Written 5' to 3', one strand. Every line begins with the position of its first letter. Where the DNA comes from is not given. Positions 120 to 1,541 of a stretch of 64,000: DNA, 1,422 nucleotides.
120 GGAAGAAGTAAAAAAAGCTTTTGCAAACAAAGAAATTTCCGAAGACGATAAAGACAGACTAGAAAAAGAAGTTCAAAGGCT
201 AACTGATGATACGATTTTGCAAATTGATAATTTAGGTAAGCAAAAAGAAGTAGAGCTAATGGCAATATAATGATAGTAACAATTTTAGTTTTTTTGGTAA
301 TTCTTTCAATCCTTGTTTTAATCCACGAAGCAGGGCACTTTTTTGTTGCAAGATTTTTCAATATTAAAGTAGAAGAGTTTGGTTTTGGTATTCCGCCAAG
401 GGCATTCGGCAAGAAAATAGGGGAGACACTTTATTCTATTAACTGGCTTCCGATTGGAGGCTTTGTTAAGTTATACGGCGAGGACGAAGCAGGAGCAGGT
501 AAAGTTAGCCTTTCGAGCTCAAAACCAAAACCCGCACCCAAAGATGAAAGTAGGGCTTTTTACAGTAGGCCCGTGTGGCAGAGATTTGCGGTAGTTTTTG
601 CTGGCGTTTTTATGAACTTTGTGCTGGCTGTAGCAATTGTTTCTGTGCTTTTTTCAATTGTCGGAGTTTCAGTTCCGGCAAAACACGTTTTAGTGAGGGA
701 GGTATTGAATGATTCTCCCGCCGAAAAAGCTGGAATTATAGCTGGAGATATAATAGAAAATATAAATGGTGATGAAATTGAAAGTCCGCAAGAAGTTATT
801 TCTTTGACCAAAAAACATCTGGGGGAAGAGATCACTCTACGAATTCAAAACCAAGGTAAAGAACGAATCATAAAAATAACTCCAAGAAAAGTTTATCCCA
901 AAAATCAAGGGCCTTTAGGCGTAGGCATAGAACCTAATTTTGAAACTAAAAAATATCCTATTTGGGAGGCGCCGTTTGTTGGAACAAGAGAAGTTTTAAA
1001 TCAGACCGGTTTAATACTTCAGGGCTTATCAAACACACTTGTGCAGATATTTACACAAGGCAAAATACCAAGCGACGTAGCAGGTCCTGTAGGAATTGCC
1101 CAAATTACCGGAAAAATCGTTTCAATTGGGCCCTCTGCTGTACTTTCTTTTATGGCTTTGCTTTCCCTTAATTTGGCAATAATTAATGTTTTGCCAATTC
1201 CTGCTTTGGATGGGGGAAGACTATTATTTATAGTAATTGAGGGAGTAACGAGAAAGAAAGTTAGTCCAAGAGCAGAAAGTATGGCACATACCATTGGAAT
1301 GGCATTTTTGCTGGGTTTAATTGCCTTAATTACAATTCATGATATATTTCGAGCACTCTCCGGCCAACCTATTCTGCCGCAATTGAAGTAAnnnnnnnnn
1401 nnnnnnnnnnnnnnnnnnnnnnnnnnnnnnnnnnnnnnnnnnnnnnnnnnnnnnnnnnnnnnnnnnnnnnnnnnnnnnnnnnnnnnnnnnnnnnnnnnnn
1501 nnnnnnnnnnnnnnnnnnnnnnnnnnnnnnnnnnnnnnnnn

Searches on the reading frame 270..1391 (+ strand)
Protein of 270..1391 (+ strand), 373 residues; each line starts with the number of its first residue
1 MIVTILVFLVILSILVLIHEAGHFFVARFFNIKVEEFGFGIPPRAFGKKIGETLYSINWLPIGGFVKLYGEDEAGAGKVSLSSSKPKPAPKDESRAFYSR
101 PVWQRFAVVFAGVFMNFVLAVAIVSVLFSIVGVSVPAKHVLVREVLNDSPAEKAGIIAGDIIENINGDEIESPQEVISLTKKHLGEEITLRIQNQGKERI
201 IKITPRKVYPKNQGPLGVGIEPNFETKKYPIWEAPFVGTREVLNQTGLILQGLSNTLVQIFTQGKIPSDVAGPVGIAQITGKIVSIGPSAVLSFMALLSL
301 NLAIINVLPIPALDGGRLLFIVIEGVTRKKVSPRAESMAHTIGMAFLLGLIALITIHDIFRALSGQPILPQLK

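Call 55: find_related_loci(query=window:270-1391:+, collection=metagenome_contigs, flank=9000)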
Query window:270-1391:+ (373 aa) in metagenome_contigs; peptide patterns used: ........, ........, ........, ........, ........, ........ (x = any residue, [..] = any of these).
348 stretches matched a pattern; 236 encode a relative of the query (tblastn E <= 1e-3); the best 80 are kept; 80 distinct loci.
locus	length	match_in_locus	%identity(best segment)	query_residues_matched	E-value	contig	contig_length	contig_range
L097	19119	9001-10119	81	1-373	0e+0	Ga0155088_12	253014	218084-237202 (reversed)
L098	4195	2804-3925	67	1-373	2e-171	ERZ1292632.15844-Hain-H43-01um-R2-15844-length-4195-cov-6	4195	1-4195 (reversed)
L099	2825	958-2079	67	1-373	3e-176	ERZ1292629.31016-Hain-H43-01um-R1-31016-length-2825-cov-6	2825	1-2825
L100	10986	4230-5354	70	1-373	8e-166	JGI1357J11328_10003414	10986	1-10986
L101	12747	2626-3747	68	1-373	1e-162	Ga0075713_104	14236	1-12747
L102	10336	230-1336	63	1-371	4e-150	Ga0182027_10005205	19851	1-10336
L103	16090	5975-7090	65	1-371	3e-150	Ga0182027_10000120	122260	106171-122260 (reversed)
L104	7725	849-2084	60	1-371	2e-148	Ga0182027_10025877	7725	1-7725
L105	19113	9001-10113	62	1-371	2e-148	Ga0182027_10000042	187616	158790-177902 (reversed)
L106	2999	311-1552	58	1-371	8e-154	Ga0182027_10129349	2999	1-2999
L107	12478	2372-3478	65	1-371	3e-146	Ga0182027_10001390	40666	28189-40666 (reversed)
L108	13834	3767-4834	63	19-373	5e-139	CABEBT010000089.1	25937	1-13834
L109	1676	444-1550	63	1-371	5e-149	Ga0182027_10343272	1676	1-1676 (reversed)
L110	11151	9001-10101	61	1-370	1e-137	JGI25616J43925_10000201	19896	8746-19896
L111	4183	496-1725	58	1-371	2e-140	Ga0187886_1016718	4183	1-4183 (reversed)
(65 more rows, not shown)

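Call 88: search_protein_families(library=padloc, proteins=[L097:10114-10923:-], max_evalue=0.01)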
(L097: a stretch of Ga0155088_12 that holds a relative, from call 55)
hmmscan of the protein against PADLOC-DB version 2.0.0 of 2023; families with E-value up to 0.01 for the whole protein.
L097:10114-10923:- (269 aa): 0 families
